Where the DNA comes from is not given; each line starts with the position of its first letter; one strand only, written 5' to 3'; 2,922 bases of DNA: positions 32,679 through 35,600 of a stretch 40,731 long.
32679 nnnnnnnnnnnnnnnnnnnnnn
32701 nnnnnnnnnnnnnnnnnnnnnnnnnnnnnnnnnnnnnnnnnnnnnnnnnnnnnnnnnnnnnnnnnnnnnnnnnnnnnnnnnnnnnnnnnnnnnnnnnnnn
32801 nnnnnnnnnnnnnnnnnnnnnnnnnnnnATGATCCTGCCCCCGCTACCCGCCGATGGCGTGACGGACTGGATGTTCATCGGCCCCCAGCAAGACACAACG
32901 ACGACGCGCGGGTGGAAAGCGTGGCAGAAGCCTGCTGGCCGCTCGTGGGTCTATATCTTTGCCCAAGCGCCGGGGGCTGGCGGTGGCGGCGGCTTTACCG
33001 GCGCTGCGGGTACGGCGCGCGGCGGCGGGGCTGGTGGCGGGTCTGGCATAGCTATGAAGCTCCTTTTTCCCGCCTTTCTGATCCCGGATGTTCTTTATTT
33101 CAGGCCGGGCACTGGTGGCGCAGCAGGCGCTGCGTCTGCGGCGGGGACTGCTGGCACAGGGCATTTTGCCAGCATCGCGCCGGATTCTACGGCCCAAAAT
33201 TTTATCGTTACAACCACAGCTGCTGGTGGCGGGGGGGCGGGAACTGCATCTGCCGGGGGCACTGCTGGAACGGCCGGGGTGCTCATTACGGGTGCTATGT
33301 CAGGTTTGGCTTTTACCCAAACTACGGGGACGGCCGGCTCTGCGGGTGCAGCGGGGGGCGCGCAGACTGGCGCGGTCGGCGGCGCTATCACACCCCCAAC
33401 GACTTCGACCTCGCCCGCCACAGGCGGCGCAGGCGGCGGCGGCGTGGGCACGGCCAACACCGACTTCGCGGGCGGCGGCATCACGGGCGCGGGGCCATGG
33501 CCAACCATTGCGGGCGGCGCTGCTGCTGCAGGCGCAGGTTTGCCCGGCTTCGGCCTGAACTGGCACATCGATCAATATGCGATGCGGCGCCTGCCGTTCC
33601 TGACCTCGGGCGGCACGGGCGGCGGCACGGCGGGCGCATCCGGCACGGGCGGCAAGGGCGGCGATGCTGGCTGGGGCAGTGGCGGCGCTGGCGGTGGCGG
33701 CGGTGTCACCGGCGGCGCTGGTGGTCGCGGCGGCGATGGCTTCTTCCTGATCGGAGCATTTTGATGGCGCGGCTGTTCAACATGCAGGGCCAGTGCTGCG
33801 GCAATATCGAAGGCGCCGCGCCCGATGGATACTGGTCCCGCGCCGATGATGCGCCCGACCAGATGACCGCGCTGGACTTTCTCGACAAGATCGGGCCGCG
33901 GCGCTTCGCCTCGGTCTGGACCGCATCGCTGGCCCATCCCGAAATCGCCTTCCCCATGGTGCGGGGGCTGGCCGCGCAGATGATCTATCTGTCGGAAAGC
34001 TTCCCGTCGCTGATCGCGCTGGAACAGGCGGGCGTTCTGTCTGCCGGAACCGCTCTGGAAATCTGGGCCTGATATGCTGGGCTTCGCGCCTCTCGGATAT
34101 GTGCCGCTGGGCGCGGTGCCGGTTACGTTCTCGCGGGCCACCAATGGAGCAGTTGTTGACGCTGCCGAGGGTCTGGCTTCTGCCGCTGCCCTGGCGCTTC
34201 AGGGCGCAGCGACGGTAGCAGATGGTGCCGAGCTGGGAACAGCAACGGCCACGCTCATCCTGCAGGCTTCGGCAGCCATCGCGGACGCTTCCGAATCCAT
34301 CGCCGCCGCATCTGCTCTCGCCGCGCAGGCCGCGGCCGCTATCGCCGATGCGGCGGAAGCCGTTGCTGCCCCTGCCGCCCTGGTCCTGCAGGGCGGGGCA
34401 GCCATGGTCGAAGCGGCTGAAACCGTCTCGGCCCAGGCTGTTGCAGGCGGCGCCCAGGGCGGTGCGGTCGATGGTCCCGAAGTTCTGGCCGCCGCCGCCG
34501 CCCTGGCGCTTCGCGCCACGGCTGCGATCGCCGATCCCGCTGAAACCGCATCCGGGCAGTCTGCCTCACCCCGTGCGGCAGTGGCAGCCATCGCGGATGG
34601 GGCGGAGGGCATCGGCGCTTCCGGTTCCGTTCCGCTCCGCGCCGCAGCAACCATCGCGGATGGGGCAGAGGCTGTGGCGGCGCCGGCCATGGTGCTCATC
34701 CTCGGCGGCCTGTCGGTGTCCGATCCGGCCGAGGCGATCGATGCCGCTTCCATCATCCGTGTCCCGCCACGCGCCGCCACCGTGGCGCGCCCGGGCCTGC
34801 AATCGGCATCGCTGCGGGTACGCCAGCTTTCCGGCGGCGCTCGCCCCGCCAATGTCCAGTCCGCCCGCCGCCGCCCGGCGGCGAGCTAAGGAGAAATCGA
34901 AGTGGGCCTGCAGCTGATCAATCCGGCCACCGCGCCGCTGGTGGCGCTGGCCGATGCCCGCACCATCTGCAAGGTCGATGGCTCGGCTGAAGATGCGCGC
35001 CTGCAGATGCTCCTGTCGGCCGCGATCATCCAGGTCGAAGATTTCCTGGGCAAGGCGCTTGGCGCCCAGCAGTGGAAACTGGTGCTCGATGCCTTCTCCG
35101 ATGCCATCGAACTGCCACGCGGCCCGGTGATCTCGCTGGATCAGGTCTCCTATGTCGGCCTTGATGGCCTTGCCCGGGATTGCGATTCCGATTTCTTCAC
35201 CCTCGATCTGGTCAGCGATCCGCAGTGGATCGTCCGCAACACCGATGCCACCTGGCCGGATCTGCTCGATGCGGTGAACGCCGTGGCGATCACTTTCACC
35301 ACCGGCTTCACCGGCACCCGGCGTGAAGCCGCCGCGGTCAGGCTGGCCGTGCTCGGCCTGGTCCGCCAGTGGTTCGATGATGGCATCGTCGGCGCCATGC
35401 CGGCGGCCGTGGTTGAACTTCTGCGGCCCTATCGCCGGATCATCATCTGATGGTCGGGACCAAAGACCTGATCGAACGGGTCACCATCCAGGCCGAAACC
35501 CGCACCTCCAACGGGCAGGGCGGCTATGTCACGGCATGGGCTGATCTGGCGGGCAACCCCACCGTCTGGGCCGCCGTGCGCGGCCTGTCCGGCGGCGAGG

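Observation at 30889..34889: A 4-kb block of seven tightly coupled ORFs between the major capsid gene and the head-tail connector gene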

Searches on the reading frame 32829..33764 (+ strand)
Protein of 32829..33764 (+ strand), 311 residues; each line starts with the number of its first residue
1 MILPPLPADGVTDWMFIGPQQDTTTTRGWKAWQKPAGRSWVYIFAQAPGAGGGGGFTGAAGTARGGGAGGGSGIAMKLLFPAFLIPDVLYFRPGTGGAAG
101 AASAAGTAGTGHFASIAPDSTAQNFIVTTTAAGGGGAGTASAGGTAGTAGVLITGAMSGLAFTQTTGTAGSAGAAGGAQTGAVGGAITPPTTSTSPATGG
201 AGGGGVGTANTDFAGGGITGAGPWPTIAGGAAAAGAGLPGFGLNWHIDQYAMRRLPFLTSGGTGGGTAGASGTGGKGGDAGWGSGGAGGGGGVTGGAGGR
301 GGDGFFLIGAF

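Call 3: search_protein_families(library=pfam, proteins=[window:32829-33764:+], max_evalue=0.1)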
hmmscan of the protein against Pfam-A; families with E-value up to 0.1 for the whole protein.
window:32829-33764:+ (311 aa): 0 families

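Call 4: search_protein_families(library=phrogs, proteins=[window:32829-33764:+], max_evalue=0.1)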
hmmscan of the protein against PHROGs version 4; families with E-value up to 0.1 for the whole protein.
window:32829-33764:+ (311 aa): 1 family
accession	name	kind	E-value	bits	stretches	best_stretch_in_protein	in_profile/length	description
phrog_863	-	tail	0.00033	20.7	1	23-109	402-487/690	tail fiber assembly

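Call 11: search_protein_families(library=ncbifam, proteins=[window:32829-33764:+], max_evalue=1)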
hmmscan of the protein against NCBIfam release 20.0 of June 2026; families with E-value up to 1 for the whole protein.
window:32829-33764:+ (311 aa): 0 families

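Call 43: find_homologous_proteins(query=window:32829-33764:+, max_evalue=0.00001)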
Query window:32829-33764:+ (311 aa): 455 proteins with E <= 0.00001 among 8000 candidates; the best 120 are listed.
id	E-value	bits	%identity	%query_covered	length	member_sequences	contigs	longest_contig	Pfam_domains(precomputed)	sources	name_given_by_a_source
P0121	1.6e-94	335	57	100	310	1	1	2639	-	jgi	jgi:hypothetical protein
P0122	7.0e-85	303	71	33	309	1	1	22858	-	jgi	jgi:hypothetical protein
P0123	3.4e-80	288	53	83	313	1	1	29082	-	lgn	-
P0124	5.6e-80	287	56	100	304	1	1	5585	-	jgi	jgi:hypothetical protein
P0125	6.6e-76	274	57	94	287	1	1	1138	-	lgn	-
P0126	5.1e-64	235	-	-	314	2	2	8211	-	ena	-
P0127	8.4e-61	224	48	78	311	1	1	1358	-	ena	-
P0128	1.0e-55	208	47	73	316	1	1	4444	-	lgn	-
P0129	2.5e-54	203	40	81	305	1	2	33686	-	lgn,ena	-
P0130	2.5e-50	190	49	62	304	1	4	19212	-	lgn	-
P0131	7.4e-49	185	50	38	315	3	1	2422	-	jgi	jgi:hypothetical protein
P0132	2.0e-47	180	46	68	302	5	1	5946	PF21722.5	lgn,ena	-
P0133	7.1e-46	175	51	30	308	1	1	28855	-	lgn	-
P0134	1.7e-45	174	49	36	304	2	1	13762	PF21722.5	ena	-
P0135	3.5e-45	173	43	65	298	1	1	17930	PF21722.5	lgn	-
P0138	1.1e-44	171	49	26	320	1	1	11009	PF21722.5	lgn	-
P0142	1.7e-43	167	51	37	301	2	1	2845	PF21722.5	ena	-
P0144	1.3e-42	164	42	40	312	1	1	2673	PF21722.5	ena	-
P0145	2.1e-42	164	44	77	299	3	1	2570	PF21722.5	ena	-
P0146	3.3e-42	163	50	30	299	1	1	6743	PF21722.5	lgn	-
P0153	1.2e-40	158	41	75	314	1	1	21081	PF21722.5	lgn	-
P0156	2.2e-40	157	53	27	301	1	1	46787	PF21722.5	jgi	jgi:hypothetical protein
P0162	9.3e-40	155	46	64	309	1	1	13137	PF21722.5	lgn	-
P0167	6.5e-38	149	-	-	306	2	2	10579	PF21722.5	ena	-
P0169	1.1e-37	148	44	32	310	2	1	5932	PF21722.5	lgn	-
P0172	1.6e-37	148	44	68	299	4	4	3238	PF21722.5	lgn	-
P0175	1.0e-36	145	43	65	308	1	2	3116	PF21722.5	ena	-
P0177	1.1e-35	142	36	68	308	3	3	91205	PF21722.5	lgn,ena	-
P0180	5.7e-35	139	48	30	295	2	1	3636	PF21722.5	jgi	-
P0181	2.3e-34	137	47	42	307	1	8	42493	PF21722.5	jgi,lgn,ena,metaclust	metaclust:\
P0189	1.1e-33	135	43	100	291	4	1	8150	PF21722.5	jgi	jgi:hypothetical protein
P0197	1.8e-32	131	45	68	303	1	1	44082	PF21722.5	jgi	jgi:hypothetical protein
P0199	2.2e-32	131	49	31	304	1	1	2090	PF21722.5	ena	-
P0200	2.4e-32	131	41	70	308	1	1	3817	PF21722.5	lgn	-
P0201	3.4e-32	130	40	77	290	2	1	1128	PF21722.5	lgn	-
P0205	1.0e-31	129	45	31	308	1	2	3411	PF21722.5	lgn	-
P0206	1.6e-31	128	41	66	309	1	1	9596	PF21722.5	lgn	-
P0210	2.9e-31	127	-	-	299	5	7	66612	PF21722.5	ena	-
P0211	3.0e-31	127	38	54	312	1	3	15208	PF21722.5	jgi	jgi:hypothetical protein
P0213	3.3e-31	127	48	32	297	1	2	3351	PF21722.5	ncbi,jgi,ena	jgi:hypothetical protein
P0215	6.1e-31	126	41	68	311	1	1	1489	PF21722.5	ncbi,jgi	jgi:hypothetical protein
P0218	1.0e-30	125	-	-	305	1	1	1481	PF21722.5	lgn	-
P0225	3.2e-30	124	36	33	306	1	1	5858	PF21722.5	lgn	-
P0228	5.3e-30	123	48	21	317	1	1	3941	PF21722.5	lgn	-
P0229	7.5e-30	122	39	64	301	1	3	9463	PF21722.5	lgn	-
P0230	7.6e-30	122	45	35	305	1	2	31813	PF21722.5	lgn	-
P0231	7.7e-30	122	49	32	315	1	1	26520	PF21722.5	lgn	-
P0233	8.8e-30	122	37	54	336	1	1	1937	PF21722.5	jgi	jgi:hypothetical protein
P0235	1.0e-29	122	42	33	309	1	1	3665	PF21722.5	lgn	-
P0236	1.1e-29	122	40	62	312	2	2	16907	PF21722.5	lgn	-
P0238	1.2e-29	122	41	62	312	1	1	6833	PF21722.5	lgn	-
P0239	1.2e-29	122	34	73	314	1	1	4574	PF21722.5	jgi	-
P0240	1.2e-29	122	38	34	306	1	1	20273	PF21722.5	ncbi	-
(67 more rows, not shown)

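Call 44: search_protein_families(library=pfam, proteins=[P0132], max_evalue=0.05)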
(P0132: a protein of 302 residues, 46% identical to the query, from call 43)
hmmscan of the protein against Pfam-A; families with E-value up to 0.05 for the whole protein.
P0132 (302 aa): 1 family
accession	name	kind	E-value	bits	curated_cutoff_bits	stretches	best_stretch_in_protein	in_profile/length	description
PF21722.4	Gly_rich_2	-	2.4e-09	38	24.3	1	27-298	4-223/226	Glycine-rich domain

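Call 68: predict_structure(alignment_id=A2)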
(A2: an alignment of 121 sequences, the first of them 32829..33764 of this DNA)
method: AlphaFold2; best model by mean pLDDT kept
length: 311 residues; sequences in the alignment: 121
mean_pLDDT: 91.3   pTM: 0.89
mean pLDDT of the five models: 91.3, 91.2, 90.1, 90.1, 89.9
residues with pLDDT >= 90: 241; 70-90: 47; 50-70: 20; < 50: 3
segments of 3 or more residues with pLDDT < 50: none
pLDDT, mean of each block of 10 residues (from residue 1): 50 88 83 94 95 98 98 94 94 96 97 92 89 97 97 69 87 97 95 83 98 97 94 98 82 81 97 98 98 98 95 92
secondary structure, 60 per line:
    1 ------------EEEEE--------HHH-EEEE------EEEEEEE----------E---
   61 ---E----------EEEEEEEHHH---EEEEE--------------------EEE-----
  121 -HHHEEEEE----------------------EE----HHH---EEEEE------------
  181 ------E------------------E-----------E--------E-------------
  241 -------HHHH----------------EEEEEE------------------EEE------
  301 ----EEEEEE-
elements in order: E13-17 E30-33 E40-46 E75-81 E88-92 E113-115 E125-129 E164-168 H248-251 E268-273 E292-294 E305-310

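Call 70: fold_search(model_id=the predicted structure, library=pdb)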
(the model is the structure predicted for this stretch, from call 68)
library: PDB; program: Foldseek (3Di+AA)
matches with E <= 10: 50; with E <= 0.001: 3
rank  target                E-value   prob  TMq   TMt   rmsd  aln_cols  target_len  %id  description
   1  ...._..               6.3e-11  1.00  0.48  0.62   6.8       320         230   23  Mycobacteriophage Bxb1 tail tip - Composite map and model (released 2024-09-25)
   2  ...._Qb               6.1e-10  1.00  0.44  0.56   8.5       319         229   24  Mycobacteriophage Bxb1 tail tip - Composite map and model (released 2024-09-25)
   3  7ypx_A                3.4e-04  1.00  0.36  0.43  12.7       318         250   17  Cyanophage Pam3 fiber (released 2022-11-09)
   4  7nx4                  3.1e-03  0.44  0.17  0.16  20.1       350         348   16  Crystal structure of the TG and EGF-like domains of ALK (released 2021-10-27)
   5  7nx3_A                3.6e-03  0.87  0.24  0.26  18.3       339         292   15  Crystal structure of ALK in complex with Fab324 (released 2021-10-27)
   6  7nx3_F                3.8e-03  0.85  0.24  0.26  16.5       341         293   17  Crystal structure of ALK in complex with Fab324 (released 2021-10-27)
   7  7ls0_B                4.4e-03  0.41  0.17  0.15  18.9       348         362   16  Structure of the Human ALK GRD bound to AUG (released 2021-11-24)
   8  7lrz                  9.3e-03  0.30  0.17  0.17  19.1       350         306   17  Structure of the Human ALK GRD (released 2021-11-24)
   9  7mzy_A                1.1e-02  0.33  0.21  0.21  20.2       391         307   17  Anaplastic lymphoma kinase (ALK) extracellular fragment of ligand binding region 673-986 (released 2021-11-24)
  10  7yfw_a                1.2e-02  0.95  0.31  0.34  12.2       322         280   17  Cyanophage Pam3 fiber (released 2023-01-18)
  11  7nwz_A                1.7e-02  0.18  0.15  0.15  20.1       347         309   17  ALK:ALKAL2 complex (released 2021-10-27)
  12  7lir_B                2.4e-02  0.98  0.24  0.23   6.1       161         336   16  Structure of the invertebrate ALK GRD (released 2021-11-24)
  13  7n00_A                2.4e-02  0.54  0.24  0.21  15.3       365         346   15  Anaplastic lymphoma kinase (ALK) extracellular fragment of ligand binding region 648-1025 in complex with AUG-alpha (released 2021-11-24)
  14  7nwz_E                3.1e-02  0.14  0.15  0.15  20.7       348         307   17  ALK:ALKAL2 complex (released 2021-10-27)
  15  7ls0_C                3.2e-02  0.38  0.22  0.19  19.0       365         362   15  Structure of the Human ALK GRD bound to AUG (released 2021-11-24)
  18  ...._Pa               2.6e-01  0.20  0.21  0.12  13.3       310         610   12  Mycobacteriophage Bxb1 tail tip - Composite map and model (released 2024-09-25)
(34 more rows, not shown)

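Call 90: search_solved_structures(query=A2, max_evalue=1, show_alignments=1)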
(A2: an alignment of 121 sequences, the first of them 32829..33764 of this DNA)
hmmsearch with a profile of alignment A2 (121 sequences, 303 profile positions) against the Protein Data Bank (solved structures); distinct sequences matched with E-value up to 1: 6.
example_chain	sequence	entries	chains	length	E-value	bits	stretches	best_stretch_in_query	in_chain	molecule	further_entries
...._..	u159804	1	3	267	1.3e-05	28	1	32-110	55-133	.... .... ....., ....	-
3b6v_A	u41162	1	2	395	0.01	18.5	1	234-292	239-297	Kinesin-like protein KIF3C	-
7ejs_A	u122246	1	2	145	0.027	17.1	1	11-77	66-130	Enhancer of rudimentary homolog 2,Protein pid-3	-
1cn3_F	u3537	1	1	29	0.11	15.1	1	64-88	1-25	FRAGMENT OF COAT PROTEIN VP2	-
7vqo_A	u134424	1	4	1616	0.22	14.1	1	41-72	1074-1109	Ams1, Nbr1 and malE fusion protein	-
9hcj_T0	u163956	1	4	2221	0.24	14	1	64-93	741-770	ELYS-like domain-containing protein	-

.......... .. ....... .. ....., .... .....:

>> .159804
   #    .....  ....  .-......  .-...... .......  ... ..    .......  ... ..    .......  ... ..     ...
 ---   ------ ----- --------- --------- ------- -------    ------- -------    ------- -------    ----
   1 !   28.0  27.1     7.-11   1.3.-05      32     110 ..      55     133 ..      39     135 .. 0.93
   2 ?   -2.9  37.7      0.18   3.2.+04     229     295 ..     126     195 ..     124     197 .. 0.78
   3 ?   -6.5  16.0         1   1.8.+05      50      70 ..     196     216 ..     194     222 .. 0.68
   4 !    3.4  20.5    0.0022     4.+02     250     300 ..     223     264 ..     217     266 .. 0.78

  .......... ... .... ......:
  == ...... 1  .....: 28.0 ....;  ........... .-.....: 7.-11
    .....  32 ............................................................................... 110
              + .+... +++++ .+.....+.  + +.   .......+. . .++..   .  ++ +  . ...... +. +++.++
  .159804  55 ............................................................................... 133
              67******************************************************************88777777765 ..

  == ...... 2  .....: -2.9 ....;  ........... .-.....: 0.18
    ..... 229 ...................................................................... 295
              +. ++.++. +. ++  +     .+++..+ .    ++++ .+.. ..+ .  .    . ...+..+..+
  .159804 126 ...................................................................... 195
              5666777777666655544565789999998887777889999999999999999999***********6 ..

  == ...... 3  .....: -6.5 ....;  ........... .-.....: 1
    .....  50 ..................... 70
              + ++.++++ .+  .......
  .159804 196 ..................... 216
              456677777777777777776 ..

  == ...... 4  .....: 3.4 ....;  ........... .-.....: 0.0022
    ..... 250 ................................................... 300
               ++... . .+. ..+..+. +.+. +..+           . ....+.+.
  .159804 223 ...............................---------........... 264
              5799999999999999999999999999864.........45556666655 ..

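Call 109: search_protein_families(library=padloc, proteins=[window:32829-33764:+], max_evalue=0.01)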
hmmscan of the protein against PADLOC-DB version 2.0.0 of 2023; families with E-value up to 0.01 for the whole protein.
window:32829-33764:+ (311 aa): 0 families

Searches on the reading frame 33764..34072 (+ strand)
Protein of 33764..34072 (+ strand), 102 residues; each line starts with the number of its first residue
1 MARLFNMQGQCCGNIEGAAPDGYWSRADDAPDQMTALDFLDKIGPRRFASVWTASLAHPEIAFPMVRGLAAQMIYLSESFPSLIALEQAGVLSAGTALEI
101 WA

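Call 3: search_protein_families(library=pfam, proteins=[window:33764-34072:+], max_evalue=0.1)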
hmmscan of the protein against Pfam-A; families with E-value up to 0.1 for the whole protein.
window:33764-34072:+ (102 aa): 0 families

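Call 4: search_protein_families(library=phrogs, proteins=[window:33764-34072:+], max_evalue=0.1)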
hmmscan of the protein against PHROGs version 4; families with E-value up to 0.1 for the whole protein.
window:33764-34072:+ (102 aa): 0 families

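Call 11: search_protein_families(library=ncbifam, proteins=[window:33764-34072:+], max_evalue=1)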
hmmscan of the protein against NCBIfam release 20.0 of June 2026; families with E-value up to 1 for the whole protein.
window:33764-34072:+ (102 aa): 0 families

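Call 28: search_protein_families(library=pfam, proteins=[window:33764-34072:+], max_evalue=5)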
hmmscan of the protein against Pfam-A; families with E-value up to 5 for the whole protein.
window:33764-34072:+ (102 aa): 0 families

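Call 109: search_protein_families(library=padloc, proteins=[window:33764-34072:+], max_evalue=0.01)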
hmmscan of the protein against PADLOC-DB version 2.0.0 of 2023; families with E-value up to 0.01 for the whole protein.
window:33764-34072:+ (102 aa): 0 families

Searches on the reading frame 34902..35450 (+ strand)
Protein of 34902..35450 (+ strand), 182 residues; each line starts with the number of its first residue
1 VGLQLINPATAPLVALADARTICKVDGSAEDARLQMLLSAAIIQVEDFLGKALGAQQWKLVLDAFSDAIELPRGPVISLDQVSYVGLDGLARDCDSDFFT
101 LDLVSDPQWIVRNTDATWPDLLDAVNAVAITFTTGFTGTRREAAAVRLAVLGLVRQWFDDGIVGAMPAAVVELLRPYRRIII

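Call 3: search_protein_families(library=pfam, proteins=[window:34902-35450:+], max_evalue=0.1)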
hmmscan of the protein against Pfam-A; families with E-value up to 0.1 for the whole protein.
window:34902-35450:+ (182 aa): 1 family
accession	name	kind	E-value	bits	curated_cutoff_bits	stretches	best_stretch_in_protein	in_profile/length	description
PF05135.19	Phage_connect_1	-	1.4e-05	25.8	21.2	1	16-83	4-61/101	Phage gp6-like head-tail connector protein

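Call 4: search_protein_families(library=phrogs, proteins=[window:34902-35450:+], max_evalue=0.1)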
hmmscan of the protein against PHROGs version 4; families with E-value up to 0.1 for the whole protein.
window:34902-35450:+ (182 aa): 3 families
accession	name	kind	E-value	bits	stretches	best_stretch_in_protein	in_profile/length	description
phrog_442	-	connector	5.6e-23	82.6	1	6-179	80-262/270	head-tail adaptor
phrog_40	-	connector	2e-07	31.6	1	13-56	41-84/201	head-tail adaptor Ad1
phrog_3554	-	unknown function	0.041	15.2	1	116-167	29-79/123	-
